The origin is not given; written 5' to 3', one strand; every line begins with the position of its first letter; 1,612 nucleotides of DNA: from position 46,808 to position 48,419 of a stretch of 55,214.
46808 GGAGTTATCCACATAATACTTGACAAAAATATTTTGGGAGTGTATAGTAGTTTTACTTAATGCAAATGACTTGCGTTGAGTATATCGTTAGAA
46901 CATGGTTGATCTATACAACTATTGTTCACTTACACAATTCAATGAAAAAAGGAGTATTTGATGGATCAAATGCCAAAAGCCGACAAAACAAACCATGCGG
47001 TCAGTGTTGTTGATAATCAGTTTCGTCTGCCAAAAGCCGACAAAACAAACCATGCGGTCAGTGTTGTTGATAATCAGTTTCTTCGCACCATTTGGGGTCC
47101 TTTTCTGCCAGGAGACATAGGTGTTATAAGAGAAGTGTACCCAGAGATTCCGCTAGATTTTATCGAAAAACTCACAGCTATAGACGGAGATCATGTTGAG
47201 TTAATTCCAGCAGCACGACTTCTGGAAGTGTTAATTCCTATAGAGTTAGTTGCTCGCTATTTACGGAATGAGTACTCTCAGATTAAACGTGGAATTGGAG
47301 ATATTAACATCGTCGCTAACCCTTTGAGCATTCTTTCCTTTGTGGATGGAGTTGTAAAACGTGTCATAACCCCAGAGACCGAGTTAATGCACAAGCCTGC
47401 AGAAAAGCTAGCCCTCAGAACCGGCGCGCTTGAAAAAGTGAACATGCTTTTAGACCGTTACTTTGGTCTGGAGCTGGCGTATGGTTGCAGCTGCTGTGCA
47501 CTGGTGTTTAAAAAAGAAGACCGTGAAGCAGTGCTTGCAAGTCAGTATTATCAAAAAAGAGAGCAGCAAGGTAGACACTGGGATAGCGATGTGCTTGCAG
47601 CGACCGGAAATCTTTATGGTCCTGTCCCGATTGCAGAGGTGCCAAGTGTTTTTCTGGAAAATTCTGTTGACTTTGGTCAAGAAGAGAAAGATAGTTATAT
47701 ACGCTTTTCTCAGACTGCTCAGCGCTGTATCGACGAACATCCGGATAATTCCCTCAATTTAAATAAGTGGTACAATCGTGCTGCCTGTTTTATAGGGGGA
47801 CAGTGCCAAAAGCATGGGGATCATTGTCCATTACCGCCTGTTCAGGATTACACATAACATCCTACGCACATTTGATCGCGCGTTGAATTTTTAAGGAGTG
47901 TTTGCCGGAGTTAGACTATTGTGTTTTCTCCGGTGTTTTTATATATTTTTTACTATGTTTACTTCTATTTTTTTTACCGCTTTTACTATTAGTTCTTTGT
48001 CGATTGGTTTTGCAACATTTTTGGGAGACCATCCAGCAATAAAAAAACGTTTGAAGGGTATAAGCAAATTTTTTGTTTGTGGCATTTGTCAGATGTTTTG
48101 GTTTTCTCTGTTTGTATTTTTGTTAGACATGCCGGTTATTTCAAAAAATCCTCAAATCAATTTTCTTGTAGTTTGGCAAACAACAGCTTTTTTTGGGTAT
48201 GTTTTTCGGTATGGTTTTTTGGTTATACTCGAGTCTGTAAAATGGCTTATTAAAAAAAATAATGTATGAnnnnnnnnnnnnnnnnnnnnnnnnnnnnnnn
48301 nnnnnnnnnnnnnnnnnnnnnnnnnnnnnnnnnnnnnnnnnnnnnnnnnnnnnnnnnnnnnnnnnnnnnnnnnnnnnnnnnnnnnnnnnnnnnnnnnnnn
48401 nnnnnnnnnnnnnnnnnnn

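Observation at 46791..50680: tRNA-Trp-adjacent cluster: two orphan proteins flanking a DUF1360-like membrane protein coupled to a CooC/MinD-type ATPase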

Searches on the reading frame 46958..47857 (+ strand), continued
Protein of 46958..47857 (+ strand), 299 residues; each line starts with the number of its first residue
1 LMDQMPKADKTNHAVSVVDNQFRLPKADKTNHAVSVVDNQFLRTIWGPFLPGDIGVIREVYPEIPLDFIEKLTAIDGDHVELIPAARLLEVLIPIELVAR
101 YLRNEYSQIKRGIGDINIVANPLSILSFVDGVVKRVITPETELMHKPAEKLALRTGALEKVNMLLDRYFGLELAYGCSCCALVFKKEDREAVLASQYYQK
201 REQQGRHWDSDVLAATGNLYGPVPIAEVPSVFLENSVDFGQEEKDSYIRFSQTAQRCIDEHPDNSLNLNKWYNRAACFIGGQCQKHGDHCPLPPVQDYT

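Call 77: search_solved_structures(query=A1, max_evalue=10, show_alignments=1)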
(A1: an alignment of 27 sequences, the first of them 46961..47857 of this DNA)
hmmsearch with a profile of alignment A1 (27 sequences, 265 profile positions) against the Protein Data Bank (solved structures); distinct sequences matched with E-value up to 10: 0.

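Call 81: search_protein_families(library=ncbifam, proteins=[L015:4854-6047:+], max_evalue=0.001)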
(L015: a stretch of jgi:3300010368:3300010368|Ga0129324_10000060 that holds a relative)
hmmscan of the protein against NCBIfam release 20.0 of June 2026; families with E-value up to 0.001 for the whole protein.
L015:4854-6047:+ (397 aa): 8 families
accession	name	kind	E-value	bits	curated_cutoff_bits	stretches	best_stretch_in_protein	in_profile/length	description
NF038288.1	chaper_GTP_ZigA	equivalog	1.1e-175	584.2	600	1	8-394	1-389/390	zinc metallochaperone GTPase ZigA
NF047431.1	hiber_recruit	equivalog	1e-48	166.3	375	1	7-397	1-393/402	ribosome hibernation factor-recruiting GTPase MRF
TIGR02475.1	CobW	equivalog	4.8e-36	124.3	332.1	1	6-224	2-219/342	cobalamin biosynthesis protein CobW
NF008578.0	PRK11537.1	equivalog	1.1e-28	100.4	361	1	8-239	4-208/318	GTPase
NF041053.1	CobW_rel_Se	equivalog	1.3e-12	47.8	180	1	11-155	4-138/195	CobW-related selenoprotein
TIGR00101.1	ureG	equivalog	0.00011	22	204.2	1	13-106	6-101/199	urease accessory protein UreG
TIGR00073.1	hypB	equivalog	0.00013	21.6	121.2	1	14-106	36-120/217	hydrogenase nickel incorporation protein HypB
NF011062.0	PRK14494.1-1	equivalog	0.0009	18.8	323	0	15-52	8-45/231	putative molybdopterin-guanine dinucleotide biosynthesis protein MobB/FeS domain-containing protein protein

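Call 84: find_related_loci(query=A1, collection=metagenome_contigs, flank=5000)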
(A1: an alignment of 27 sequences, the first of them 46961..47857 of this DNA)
Query A1 (298 aa) in metagenome_contigs; peptide patterns used: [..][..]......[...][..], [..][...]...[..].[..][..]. (x = any residue, [..] = any of these).
137 stretches matched a pattern; 19 encode a relative of the query (tblastn E <= 1e-3); 19 distinct loci.
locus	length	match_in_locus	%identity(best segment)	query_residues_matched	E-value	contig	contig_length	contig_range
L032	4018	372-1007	45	42-261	2e-58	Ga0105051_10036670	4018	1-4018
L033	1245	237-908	44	25-257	2e-56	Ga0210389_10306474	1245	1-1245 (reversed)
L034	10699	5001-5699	41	16-263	2e-51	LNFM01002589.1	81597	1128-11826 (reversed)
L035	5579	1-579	44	95-291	7e-51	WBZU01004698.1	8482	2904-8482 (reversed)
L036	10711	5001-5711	38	16-261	2e-48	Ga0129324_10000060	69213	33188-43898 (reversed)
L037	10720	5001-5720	40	12-261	3e-48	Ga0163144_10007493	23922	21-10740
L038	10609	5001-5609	44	42-251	5e-48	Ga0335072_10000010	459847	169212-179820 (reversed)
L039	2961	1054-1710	40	24-261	4e-48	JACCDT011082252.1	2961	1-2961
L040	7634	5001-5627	41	42-257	2e-47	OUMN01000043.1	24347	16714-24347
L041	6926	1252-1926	40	25-257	5e-47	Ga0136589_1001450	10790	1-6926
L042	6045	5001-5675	40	25-257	5e-47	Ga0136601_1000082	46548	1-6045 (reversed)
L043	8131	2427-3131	39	8-261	1e-46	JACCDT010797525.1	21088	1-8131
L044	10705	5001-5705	39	8-261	1e-46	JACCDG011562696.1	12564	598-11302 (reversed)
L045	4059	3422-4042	41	24-249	1e-46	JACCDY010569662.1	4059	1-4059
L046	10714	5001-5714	39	12-260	6e-44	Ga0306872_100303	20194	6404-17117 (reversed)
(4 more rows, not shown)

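Call 92: fold_search(model_id=the predicted structure, library=viral)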
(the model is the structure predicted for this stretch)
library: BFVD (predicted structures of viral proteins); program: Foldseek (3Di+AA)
matches with E <= 10: 71; with E <= 0.001: 0
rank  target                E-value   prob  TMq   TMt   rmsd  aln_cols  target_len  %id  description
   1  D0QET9                7.4e-01  0.04  0.10  0.09  19.7       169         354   11  p39 (Fragment) [Fig leaf mottle-associated virus 2]
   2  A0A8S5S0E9            9.3e-01  0.06  0.14  0.15  19.5       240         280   17  LAGLIDADG DNA endonuclease family [Podoviridae sp. ct8Lf7]
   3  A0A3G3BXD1            1.3e+00  0.09  0.15  0.18  10.6       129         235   10  (no name in the UniProt tables at hand)
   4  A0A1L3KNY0            1.6e+00  0.04  0.16  0.07  22.4       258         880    9  (no name in the UniProt tables at hand)
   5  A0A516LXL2            1.7e+00  0.08  0.10  0.20   8.3        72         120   15  (no name in the UniProt tables at hand)
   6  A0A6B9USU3            2.2e+00  0.04  0.18  0.13  17.4       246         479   13  (no name in the UniProt tables at hand)
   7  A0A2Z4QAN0            2.2e+00  0.02  0.15  0.16  23.6       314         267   11  Uncharacterized protein [Gordonia phage Trine]
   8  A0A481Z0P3            2.7e+00  0.04  0.16  0.26  18.3       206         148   10  Uncharacterized protein [Mimivirus LCMiAC01]
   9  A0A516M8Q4            2.9e+00  0.01  0.11  0.11  16.7       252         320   13  (no name in the UniProt tables at hand)
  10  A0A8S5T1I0            3.1e+00  0.03  0.12  0.21   9.1       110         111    9  Uncharacterized protein [Siphoviridae sp. ctiJm4]
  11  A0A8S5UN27            3.1e+00  0.03  0.12  0.12  13.3       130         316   15  Uncharacterized protein [Siphoviridae sp. ctzr51]
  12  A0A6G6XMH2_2          3.1e+00  0.01  0.11  0.06  17.1       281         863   10  (no name in the UniProt tables at hand)
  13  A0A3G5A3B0            3.2e+00  0.05  0.10  0.12   6.8        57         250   19  Uncharacterized protein [Harvfovirus sp.]
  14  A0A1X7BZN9            3.2e+00  0.01  0.13  0.15  24.5       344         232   12  (no name in the UniProt tables at hand)
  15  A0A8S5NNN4            3.4e+00  0.01  0.12  0.17  18.8       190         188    9  Replisome organizer [Myoviridae sp. ctSGm32]
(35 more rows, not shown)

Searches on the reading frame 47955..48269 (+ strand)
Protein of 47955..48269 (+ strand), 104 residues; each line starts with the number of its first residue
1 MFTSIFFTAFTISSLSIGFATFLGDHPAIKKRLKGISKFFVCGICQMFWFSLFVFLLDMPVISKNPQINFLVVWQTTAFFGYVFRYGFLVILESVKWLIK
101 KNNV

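Call 4: search_protein_families(library=pfam, proteins=[window:47955-48269:+], max_evalue=1)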
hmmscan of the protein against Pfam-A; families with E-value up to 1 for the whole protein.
window:47955-48269:+ (104 aa): 1 family
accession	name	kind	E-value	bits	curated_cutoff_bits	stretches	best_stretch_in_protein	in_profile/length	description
PF01284.28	MARVEL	-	0.67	10.4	32.8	1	5-58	43-96/135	Membrane-associating domain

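Call 5: search_protein_families(library=ncbifam, proteins=[window:47955-48269:+], max_evalue=1)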
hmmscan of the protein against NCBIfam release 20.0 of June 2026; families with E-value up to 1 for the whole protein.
window:47955-48269:+ (104 aa): 0 families

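Call 6: search_protein_families(library=padloc, proteins=[window:47955-48269:+], max_evalue=1)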
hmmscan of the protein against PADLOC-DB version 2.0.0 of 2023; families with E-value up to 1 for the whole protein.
window:47955-48269:+ (104 aa): 0 families

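Call 64: search_protein_families(library=pfam, proteins=[window:47955-48266:+], max_evalue=10)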
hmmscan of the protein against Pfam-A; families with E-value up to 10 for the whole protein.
seq(104 aa): 1 family
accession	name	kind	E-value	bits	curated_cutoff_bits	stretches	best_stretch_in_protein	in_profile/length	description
PF01284.28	MARVEL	-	0.67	10.4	32.8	1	5-58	43-96/135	Membrane-associating domain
